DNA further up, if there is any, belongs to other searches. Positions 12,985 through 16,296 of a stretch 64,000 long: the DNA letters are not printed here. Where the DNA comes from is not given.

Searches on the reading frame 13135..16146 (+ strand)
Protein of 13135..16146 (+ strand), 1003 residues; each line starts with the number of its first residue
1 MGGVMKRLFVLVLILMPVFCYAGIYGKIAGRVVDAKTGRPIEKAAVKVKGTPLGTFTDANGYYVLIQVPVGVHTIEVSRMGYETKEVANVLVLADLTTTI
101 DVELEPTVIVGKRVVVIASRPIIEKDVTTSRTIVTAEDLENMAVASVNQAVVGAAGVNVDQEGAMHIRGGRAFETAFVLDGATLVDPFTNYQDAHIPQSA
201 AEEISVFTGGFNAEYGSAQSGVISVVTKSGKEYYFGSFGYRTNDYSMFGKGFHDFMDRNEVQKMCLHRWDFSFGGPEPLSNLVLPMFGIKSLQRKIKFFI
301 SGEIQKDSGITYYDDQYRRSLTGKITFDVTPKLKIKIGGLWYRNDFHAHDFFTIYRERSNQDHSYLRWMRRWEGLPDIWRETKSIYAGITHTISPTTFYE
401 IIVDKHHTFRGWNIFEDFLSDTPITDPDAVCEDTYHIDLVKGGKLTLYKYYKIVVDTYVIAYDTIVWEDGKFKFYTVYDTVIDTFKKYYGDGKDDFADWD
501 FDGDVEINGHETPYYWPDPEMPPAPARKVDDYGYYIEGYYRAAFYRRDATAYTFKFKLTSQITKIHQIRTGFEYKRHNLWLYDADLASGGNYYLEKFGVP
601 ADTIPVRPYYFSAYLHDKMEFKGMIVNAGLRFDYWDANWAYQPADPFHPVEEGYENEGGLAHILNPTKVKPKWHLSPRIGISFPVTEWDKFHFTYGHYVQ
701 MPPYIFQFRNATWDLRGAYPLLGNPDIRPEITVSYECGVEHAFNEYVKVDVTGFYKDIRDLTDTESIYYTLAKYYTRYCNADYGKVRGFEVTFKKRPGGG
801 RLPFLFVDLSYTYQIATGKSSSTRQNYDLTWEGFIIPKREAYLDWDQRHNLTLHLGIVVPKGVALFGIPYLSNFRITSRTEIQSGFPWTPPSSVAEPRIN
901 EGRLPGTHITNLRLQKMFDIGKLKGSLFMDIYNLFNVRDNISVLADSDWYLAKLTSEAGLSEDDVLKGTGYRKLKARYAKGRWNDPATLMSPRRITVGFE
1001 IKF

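Call 76: search_protein_families(library=pfam, proteins=[window:13135-16146:+], max_evalue=0.00001)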
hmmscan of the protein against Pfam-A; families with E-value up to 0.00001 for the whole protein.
window:13135-16146:+ (1003 aa): 5 families
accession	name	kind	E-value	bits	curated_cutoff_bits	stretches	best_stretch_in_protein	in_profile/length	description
PF00593.30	TonB_dep_Rec_b-barrel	-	9e-22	79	27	1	480-934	42-436/436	TonB dependent receptor-like, beta-barrel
PF13620.12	CarboxypepD_reg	-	6.1e-18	65.4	32.3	1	28-105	2-82/82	Carboxypeptidase regulatory-like domain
PF13715.12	CarbopepD_reg_2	-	7.6e-17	61.6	32.2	1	28-116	1-88/88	CarboxypepD_reg-like domain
PF07715.20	Plug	-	6.2e-11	43.2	23.9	1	125-221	3-105/107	TonB-dependent Receptor Plug Domain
PF14905.12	OMP_b-brl_3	-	1.4e-08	34.7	27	1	547-836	52-314/408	Outer membrane protein beta-barrel family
